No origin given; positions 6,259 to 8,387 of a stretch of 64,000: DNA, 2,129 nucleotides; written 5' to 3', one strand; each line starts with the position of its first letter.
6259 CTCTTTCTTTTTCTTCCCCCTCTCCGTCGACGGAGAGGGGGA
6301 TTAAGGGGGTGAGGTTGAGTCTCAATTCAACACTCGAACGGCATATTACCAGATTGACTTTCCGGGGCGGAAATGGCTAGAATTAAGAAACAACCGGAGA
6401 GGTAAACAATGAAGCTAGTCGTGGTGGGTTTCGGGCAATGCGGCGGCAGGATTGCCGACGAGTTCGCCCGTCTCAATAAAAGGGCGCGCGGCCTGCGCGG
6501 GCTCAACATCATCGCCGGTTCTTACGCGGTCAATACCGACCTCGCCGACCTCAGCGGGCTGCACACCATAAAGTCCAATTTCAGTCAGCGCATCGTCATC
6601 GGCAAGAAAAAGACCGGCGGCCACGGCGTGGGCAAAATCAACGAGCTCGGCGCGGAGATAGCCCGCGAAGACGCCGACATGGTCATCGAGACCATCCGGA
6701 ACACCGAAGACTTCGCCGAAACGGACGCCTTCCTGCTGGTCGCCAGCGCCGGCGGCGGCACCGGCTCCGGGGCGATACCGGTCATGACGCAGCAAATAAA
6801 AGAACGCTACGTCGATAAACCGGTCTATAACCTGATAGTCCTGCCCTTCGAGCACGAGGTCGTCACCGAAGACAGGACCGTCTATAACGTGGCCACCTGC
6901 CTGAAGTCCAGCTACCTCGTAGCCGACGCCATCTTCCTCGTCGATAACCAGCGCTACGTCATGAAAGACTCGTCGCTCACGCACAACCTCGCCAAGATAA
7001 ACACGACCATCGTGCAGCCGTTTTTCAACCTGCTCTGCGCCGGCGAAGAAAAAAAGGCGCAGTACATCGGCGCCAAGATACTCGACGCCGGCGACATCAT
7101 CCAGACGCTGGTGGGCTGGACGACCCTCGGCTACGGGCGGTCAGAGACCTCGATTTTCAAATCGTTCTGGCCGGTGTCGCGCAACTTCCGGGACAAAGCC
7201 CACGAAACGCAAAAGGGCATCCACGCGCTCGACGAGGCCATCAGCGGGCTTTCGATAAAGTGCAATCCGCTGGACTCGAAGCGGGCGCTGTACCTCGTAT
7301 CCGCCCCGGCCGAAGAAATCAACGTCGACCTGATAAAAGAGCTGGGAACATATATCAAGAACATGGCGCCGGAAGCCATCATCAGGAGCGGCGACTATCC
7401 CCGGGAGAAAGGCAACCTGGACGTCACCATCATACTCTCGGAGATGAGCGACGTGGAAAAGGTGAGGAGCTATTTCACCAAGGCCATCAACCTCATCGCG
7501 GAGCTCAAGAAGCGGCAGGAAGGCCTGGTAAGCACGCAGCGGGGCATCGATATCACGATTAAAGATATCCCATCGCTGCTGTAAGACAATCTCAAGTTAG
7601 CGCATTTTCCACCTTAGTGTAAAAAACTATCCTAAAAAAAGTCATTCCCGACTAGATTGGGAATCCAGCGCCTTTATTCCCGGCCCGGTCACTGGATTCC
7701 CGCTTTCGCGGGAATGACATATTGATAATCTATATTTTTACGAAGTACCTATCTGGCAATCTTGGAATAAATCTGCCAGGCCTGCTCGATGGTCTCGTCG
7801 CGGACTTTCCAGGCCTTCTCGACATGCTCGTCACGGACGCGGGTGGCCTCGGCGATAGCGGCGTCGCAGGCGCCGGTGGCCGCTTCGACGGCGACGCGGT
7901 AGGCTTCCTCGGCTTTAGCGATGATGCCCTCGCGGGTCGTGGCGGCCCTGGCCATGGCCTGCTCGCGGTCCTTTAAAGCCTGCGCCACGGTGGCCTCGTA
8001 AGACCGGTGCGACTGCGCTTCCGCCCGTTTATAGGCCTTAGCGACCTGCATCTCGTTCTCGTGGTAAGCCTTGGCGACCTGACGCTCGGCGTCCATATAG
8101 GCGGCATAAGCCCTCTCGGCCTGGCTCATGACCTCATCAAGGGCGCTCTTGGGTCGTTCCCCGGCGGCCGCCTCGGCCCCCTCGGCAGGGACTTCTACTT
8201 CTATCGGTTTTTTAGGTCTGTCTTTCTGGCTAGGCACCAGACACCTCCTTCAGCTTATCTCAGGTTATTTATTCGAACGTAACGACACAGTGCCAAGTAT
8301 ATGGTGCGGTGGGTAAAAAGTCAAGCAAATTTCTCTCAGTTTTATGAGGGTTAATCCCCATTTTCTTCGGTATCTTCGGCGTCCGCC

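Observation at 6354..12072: Two CetZ/tubulin-like GTPase genes bracketing two repeat-helical protein genes: candidate undescribed bacterial cytoskeletal module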

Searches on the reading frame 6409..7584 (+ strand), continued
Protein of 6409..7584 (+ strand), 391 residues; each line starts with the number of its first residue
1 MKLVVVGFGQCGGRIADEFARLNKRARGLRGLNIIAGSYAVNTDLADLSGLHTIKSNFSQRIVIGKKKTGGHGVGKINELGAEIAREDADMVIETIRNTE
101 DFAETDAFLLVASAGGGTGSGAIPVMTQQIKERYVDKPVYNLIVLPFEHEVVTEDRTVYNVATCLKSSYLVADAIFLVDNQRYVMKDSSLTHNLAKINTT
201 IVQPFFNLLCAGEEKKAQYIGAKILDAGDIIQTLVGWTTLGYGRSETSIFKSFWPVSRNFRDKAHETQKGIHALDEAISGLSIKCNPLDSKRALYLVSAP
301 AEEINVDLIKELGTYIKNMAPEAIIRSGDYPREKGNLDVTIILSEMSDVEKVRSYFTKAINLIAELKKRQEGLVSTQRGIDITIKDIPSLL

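Call 41: find_encoding_contigs(protein=P0015, flank=8000, max_places=3)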
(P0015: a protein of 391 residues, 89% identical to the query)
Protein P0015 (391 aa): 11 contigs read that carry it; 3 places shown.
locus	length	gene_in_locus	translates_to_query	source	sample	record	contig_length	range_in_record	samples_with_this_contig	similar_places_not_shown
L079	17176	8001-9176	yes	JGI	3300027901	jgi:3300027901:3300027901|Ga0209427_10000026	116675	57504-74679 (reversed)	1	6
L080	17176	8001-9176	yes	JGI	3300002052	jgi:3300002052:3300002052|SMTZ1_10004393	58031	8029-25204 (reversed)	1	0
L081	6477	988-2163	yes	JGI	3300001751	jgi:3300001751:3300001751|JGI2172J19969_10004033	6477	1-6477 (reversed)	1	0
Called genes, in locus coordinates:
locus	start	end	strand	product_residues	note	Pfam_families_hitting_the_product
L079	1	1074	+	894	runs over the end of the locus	PF22745:Nlig-Ia, PF01653:DNA_ligase_aden, PF03120:OB_DNA_ligase, PF03119:DNA_ligase_ZBD, PF12826:HHH_2, PF00533:BRCT, PF12738:PTCB-BRCT (faint)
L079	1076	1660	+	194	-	PF01195:Pept_tRNA_hydro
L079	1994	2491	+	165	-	PF18306:LDcluster4, PF03641:Lysine_decarbox (weak)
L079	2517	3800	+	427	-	PF03952:Enolase_N, PF00113:Enolase_C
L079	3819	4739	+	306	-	PF00583:Acetyltransf_1, PF13508:Acetyltransf_7 (weak)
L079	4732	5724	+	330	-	PF00753:Lactamase_B, PF23023:Anti-Pycsar_Apyc1 (weak), PF19583:ODP (weak)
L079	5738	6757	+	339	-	PF06050:HGD-D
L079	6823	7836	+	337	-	PF00044:Gp_dh_N, PF02800:Gp_dh_C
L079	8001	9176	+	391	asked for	PF00091:Tubulin, PF21011:CetZ_C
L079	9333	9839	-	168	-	-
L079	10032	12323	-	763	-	-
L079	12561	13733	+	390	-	PF00091:Tubulin, PF21011:CetZ_C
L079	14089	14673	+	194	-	PF06966:DUF1295 (weak), PF04191:PEMT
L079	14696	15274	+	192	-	PF04191:PEMT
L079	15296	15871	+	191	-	PF06966:DUF1295 (weak), PF04191:PEMT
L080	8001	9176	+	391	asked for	PF00091:Tubulin, PF21011:CetZ_C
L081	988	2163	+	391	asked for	PF00091:Tubulin, PF21011:CetZ_C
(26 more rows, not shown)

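Call 46: search_protein_families(library=phrogs, proteins=[window:6409-7581:+], max_evalue=0.01)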
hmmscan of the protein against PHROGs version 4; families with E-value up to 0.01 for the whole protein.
window:6409-7581:+ (391 aa): 2 families
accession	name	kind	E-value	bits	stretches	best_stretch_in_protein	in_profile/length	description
phrog_17961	-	unknown function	4.4e-05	24.1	1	40-197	32-180/358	-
phrog_4733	-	DNA, RNA and nucleotide metabolism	0.0095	16.1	0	73-144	63-126/323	tubulin PhuZ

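Call 47: list_cluster_members(proteins=[P0127, P0136, P0138, P0140, P0142, P0148, P0149, P0152, P0154, P0155])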
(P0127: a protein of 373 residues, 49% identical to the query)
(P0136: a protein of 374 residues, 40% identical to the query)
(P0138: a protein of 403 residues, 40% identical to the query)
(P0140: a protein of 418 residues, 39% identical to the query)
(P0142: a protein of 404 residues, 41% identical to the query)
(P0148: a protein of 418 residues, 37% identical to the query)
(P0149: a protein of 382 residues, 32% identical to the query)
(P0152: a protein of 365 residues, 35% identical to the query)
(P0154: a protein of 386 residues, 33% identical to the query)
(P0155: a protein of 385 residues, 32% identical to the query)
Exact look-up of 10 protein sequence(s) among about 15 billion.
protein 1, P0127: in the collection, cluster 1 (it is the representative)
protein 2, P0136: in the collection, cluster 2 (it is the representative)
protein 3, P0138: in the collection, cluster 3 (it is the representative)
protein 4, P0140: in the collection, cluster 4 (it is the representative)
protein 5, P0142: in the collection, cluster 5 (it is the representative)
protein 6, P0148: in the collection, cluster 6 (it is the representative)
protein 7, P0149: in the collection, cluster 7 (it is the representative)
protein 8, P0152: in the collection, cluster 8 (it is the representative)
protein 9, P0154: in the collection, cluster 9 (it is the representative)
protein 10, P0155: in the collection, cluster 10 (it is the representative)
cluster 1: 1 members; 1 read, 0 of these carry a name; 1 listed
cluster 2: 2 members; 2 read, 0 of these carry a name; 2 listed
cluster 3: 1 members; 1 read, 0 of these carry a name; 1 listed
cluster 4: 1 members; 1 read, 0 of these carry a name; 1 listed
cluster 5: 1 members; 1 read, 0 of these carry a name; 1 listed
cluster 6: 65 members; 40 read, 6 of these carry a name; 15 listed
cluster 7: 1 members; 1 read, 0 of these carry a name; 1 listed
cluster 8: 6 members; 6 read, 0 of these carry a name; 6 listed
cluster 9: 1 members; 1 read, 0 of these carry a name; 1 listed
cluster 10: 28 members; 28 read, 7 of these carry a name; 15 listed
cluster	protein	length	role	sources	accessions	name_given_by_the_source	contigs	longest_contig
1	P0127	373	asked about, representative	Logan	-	-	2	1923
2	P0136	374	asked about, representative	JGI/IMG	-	-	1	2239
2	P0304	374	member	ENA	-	-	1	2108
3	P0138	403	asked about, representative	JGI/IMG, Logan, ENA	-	-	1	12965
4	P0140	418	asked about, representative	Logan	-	-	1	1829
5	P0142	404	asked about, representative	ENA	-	-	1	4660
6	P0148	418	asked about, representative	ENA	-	-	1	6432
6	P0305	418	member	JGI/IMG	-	cell division GTPase FtsZ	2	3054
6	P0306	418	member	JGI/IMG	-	cell division GTPase FtsZ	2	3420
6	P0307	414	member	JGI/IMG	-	cell division GTPase FtsZ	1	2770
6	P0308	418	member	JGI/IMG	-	cell division GTPase FtsZ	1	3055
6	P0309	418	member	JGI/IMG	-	cell division GTPase FtsZ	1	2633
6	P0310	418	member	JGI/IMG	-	cell division GTPase FtsZ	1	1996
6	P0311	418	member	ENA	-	-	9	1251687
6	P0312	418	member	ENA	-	-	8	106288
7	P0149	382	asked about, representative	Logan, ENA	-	-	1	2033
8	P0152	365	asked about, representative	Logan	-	-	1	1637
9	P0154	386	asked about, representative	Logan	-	-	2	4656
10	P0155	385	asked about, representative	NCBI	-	-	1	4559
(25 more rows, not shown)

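Call 59: predict_structure(alignment_id=A2)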
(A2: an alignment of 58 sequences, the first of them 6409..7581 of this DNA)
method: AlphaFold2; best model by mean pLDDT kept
length: 391 residues; sequences in the alignment: 58
mean_pLDDT: 90.8   pTM: 0.89
mean pLDDT of the five models: 90.8, 90.2, 89.4, 89.1, 88.7
residues with pLDDT >= 90: 288; 70-90: 78; 50-70: 21; < 50: 4
segments of 3 or more residues with pLDDT < 50: none
pLDDT, mean of each block of 10 residues (from residue 1): 97 98 95 96 95 89 95 94 98 93 96 97 98 97 95 91 98 98 75 85 95 89 91 98 78 52 83 95 96 96 90 96 96 91 96 95 86 75 72 53
secondary structure, 60 per line:
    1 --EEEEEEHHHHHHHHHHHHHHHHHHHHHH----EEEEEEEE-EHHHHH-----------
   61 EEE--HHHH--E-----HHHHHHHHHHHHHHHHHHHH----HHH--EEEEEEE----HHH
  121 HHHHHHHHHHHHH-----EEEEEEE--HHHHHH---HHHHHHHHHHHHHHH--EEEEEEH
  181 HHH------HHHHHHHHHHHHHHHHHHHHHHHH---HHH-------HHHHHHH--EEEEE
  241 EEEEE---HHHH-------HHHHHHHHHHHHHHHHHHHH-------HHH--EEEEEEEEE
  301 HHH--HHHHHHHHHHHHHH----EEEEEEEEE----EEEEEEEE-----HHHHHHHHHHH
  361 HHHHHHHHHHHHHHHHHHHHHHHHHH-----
elements in order: E3-8 H9-30 E35-42 H45-49 E61-63 H66-69 H78-97 E107-113 H118-133 E139-145 H148-153 H157-171 E174-179 H180-183 H190-213 H227-233 E236-245 H249-252 H260-279 E292-300 H306-319 E324-332 E337-344 H350-386

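Call 62: fold_search(model_id=the predicted structure, library=pdb)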
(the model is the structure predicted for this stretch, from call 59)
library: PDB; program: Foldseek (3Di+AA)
matches with E <= 10: 1831; with E <= 0.001: 1140
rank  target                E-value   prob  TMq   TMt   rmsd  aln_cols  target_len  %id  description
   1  4b46                  4.4e-32  1.00  0.79  0.93   1.9       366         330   31  CetZ1 from Haloferax volcanii - GDP bound monomer (released 2013-08-14)
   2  4b45_A                2.8e-29  1.00  0.80  0.93   2.3       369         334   28  CetZ2 from Haloferax volcanii - GTPgS bound protofilament (released 2013-08-14)
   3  3zid_A                1.3e-25  1.00  0.75  0.81   4.1       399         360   24  CetZ from Methanosaeta thermophila strain DSM 6194 (released 2013-08-14)
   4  3zid_B                6.3e-25  1.00  0.75  0.85   3.5       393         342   24  CetZ from Methanosaeta thermophila strain DSM 6194 (released 2013-08-14)
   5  2r6r                  2.6e-24  1.00  0.68  0.81   3.2       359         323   23  Aquifex aeolicus FtsZ (released 2007-10-16)
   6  1rlu_A                4.6e-24  1.00  0.67  0.84   3.2       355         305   19  Mycobacterium tuberculosis FtsZ in complex with GTP-gamma-S (released 2004-08-31)
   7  6ym9_A                1.1e-23  1.00  0.68  0.85   2.9       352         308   18  Mycobacterium tuberculosis FtsZ in complex with GTP-gamma-S (released 2021-04-21)
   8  6kvq                  2.1e-23  1.00  0.67  0.83   3.1       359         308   20  S. aureus FtsZ in complex with BOFP (compound 3) (released 2020-01-15)
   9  8h1o_A                2.3e-23  1.00  0.67  0.83   2.8       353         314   20  Cryo-EM structure of KpFtsZ-monobody double helical tube (released 2023-08-02)
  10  4dxd                  2.3e-23  1.00  0.68  0.85   3.1       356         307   20  Staphylococcal Aureus FtsZ in complex with 723 (released 2012-05-23)
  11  7ojc                  3.4e-23  1.00  0.66  0.83   3.0       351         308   20  SaFtsZ(Q48A) complexed with GDP (released 2022-03-02)
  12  7ojd                  3.6e-23  1.00  0.66  0.83   3.2       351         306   20  SaFtsZ(D46A) complexed with GDP (released 2022-03-02)
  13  5xdv                  3.6e-23  1.00  0.67  0.85   3.1       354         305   20  Staphylococcus aureus FtsZ 12-316 G196S complexed with TXA6101 (released 2017-08-02)
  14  6yd1                  3.6e-23  1.00  0.67  0.84   3.1       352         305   20  SaFtsZ-DFMBA (released 2021-07-28)
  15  7ojb                  5.2e-23  1.00  0.66  0.83   3.0       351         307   19  SaFtsZ(R143K) complexed with GDP (released 2022-03-02)
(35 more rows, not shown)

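Call 70: find_encoding_contigs(protein=window:6409-7584:+, flank=2000, max_places=3)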
Protein window:6409-7584:+ (391 aa): no gene with exactly this product is on record in the collection.

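Call 72: find_encoding_contigs(protein=P0272, flank=8000, max_places=2)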
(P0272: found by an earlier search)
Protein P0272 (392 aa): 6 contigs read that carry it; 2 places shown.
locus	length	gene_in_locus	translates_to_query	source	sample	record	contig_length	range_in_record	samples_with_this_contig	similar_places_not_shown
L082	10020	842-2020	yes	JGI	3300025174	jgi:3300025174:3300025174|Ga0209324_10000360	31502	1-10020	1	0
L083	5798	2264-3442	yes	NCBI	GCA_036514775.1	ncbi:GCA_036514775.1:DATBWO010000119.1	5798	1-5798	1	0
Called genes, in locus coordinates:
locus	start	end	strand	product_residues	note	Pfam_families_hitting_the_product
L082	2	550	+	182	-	?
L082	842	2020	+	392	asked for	PF00091:Tubulin, PF21011:CetZ_C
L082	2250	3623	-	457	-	PF17289:Terminase_6C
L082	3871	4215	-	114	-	-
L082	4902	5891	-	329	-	PF01384:PHO4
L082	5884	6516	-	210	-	PF01865:PhoU_div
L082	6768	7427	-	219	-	-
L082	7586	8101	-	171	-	PF01871:AMMECR1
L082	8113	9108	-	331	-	PF04055:Radical_SAM, PF13353:Fer4_12 (faint)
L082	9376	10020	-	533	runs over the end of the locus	PF00496:SBP_bac_5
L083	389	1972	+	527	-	PF01833:TIG (faint), PF17936:Big_6 (faint)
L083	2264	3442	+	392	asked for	PF00091:Tubulin, PF21011:CetZ_C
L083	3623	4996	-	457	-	PF17289:Terminase_6C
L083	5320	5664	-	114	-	-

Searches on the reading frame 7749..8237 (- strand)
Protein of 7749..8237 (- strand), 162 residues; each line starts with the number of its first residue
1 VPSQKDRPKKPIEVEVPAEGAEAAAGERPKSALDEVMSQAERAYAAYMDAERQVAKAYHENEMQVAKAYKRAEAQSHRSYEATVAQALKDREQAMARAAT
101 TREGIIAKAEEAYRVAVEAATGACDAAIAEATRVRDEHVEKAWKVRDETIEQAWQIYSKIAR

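Call 3: search_protein_families(library=pfam, proteins=[window:7749-8237:-], max_evalue=0.1)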
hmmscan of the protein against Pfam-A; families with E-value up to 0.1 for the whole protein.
window:7749-8237:- (162 aa): 2 families
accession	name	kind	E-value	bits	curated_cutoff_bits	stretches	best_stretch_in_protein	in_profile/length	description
PF20363.3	DUF6658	-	0.013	15.7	27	1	43-112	94-166/178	Family of unknown function (DUF6658)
PF10079.15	Rossmann-like_BshC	-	0.066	13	27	1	39-105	10-77/380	Bacillithiol biosynthesis BshC, N-terminal Rossmann-like domain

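Call 4: search_protein_families(library=ncbifam, proteins=[window:7749-8237:-], max_evalue=0.1)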
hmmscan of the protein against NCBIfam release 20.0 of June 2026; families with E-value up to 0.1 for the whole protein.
window:7749-8237:- (162 aa): 0 families

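Call 40: find_homologous_proteins(query=window:7752-8237:-)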
Query window:7752-8237:- (162 aa): 7 proteins with E <= 0.001 among 1787 candidates.
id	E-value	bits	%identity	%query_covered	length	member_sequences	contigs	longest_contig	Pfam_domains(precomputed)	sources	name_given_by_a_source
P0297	1.2e-30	125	75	54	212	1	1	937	PF00155.28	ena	-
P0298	3.1e-29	120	65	62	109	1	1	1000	-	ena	-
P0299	2.4e-24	104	43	98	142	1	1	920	-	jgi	jgi:hypothetical protein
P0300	1.6e-18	86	85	33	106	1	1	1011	-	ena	-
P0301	9.7e-18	83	42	81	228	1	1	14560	-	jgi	-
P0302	6.4e-16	77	61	41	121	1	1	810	-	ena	-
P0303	5.3e-10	58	74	23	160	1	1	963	PF02615.20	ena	-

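Call 45: search_solved_structures(query=A1, max_evalue=10)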
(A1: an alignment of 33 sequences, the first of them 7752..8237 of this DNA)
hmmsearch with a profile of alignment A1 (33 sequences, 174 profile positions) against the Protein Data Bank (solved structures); distinct sequences matched with E-value up to 10: 7.
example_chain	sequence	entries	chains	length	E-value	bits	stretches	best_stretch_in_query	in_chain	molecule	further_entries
4tql_A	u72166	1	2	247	0.036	17.3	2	94-169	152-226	Three helix bundle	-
8r5s_A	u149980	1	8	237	0.054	16.8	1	98-137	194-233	chain A, B, C and H of the soluble homotetramer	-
5zvm_A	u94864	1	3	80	0.2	14.9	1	71-126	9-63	Spike glycoprotein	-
2bez_C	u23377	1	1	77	0.22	14.8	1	72-126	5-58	Spike glycoprotein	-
3u8v_A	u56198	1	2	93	0.29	14.4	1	93-152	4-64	Metal-binding protein smbP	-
1wyy_A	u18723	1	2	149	0.64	13.3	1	71-126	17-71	E2 Glycoprotein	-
8ek4_A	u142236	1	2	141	2.3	11.5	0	51-159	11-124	Ice-binding protein TIP-99a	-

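Call 46: search_protein_families(library=phrogs, proteins=[window:7752-8237:-], max_evalue=0.01)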
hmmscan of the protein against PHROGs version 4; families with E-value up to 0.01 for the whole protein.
window:7752-8237:- (162 aa): 1 family
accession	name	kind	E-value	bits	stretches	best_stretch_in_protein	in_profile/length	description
phrog_1533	-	tail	0.0015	17.1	1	48-161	842-957/1688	tail length tape measure protein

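Call 68: predict_structure(protein=window:7752-8237:-)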
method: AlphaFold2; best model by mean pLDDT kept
length: 162 residues; sequences in the alignment: 1
mean_pLDDT: 83.2   pTM: 0.51
mean pLDDT of the five models: 83.2, 81.9, 79.6, 78.9, 78.3
residues with pLDDT >= 90: 70; 70-90: 62; 50-70: 17; < 50: 13
segments of 3 or more residues with pLDDT < 50: 19-25
pLDDT, mean of each block of 10 residues (from residue 1): 53 54 50 82 88 91 92 85 92 91 88 86 90 96 98 97 86
secondary structure, 60 per line:
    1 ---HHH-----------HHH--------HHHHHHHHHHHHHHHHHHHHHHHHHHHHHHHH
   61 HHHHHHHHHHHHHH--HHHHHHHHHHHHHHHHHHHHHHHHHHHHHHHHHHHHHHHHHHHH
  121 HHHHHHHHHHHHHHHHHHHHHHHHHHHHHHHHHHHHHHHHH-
elements in order: H29-74 H77-161

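Call 71: fold_search(model_id=the predicted structure, library=pdb)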
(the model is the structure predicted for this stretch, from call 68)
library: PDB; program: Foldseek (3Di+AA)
matches with E <= 10: 364; with E <= 0.001: 0
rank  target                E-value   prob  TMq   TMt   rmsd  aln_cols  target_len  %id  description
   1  6zvs_A                3.1e-01  0.94  0.46  0.52   5.1       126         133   15  C12 symmetry: Bacterial Vipp1 and PspA are members of the ancient ESCRT-III membrane-remodeling superfamily. (released 2021-08-04)
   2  8qbs                  3.3e-01  0.96  0.47  0.39   4.7       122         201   16  Cryo-EM structure of Vipp1-F197K/L200K helical filament with lattice 1 (Vipp1-F197K/L200K_L1) (released 2024-09-11)
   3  4mh6                  3.3e-01  0.80  0.36  0.37   6.5       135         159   16  2.8 Angstrom Crystal Structure of Type III Secretion Protein YscO from Vibrio parahaemolyticus (released 2013-09-11)
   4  8qbr                  3.7e-01  0.96  0.47  0.37   4.8       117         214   14  Cryo-EM structure of Vipp1 helical filament with lattice 1 (Vipp1_L1) (released 2024-09-18)
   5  9ftl_a                3.7e-01  0.90  0.43  0.41   6.9       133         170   22  Asgard ESCRT-IIIB filament structure (released 2025-04-16)
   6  6zvr_DB               4.6e-01  0.92  0.49  0.50   4.8       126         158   15  C11 symmetry: Bacterial Vipp1 and PspA are members of the ancient ESCRT-III membrane-remodeling superfamily. (released 2021-08-04)
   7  6zvr_CB               4.6e-01  0.82  0.41  0.33   6.4       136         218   14  C11 symmetry: Bacterial Vipp1 and PspA are members of the ancient ESCRT-III membrane-remodeling superfamily. (released 2021-08-04)
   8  6zvr_A                4.9e-01  0.89  0.44  0.35   5.4       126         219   15  C11 symmetry: Bacterial Vipp1 and PspA are members of the ancient ESCRT-III membrane-remodeling superfamily. (released 2021-08-04)
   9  9ftl_A                4.9e-01  0.69  0.36  0.36   8.4       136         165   26  Asgard ESCRT-IIIB filament structure (released 2025-04-16)
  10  7n6g_3I               5.2e-01  0.75  0.36  0.18  10.5       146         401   20  C1 of central pair (released 2022-05-18)
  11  7n6g_3H               5.2e-01  0.69  0.34  0.21  10.7       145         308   21  C1 of central pair (released 2022-05-18)
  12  9hmx_A                5.2e-01  0.35  0.30  0.27  12.8       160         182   26  Structure of SteB-RipA complex from Mycobacterium tuberculosis (released 2025-07-30)
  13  5bw9_g                6.6e-01  0.80  0.43  0.47   6.6       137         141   11  Crystal Structure of Yeast V1-ATPase in the Autoinhibited Form (released 2016-06-08)
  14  6h7w_M                6.9e-01  0.51  0.34  0.26   9.0       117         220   18  Model of retromer-Vps5 complex assembled on membrane. (released 2018-09-26)
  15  7sqc_1G               7.8e-01  0.94  0.53  0.53   3.6       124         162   12  Ciliary C1 central pair apparatus isolated from Chlamydomonas reinhardtii (released 2022-04-13)
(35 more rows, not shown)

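Call 84: find_related_loci(query=A1, collection=metagenome_contigs, flank=6000)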
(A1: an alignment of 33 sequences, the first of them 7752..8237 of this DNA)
Query A1 (162 aa) in metagenome_contigs; peptide patterns used: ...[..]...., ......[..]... (x = any residue, [..] = any of these).
600 stretches matched a pattern (row limit reached: there are more); 209 encode a relative of the query (tblastn E <= 1e-3); the best 80 are kept; 80 distinct loci.
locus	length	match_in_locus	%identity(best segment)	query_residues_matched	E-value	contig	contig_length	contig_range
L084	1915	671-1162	95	1-162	3e-101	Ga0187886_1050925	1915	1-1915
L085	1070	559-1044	88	1-162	1e-87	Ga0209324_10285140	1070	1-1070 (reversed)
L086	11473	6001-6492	83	1-162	1e-77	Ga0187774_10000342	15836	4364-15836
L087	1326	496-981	83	1-162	2e-82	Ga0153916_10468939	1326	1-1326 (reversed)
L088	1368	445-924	84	1-162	2e-82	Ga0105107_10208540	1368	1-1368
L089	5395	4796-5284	85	1-162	1e-71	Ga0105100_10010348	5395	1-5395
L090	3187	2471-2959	82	1-162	9e-72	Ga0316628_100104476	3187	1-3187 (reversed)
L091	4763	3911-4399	85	1-162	4e-71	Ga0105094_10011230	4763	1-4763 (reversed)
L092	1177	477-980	71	1-162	9e-74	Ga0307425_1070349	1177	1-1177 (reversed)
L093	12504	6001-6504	71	1-162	7e-68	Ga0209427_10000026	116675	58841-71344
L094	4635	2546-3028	78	1-162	2e-66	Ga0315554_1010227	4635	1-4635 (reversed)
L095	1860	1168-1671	69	3-162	2e-68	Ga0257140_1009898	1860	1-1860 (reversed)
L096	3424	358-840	78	1-162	1e-66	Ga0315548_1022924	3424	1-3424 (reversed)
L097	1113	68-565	70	1-162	1e-70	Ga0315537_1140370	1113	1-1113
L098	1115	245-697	72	8-162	2e-70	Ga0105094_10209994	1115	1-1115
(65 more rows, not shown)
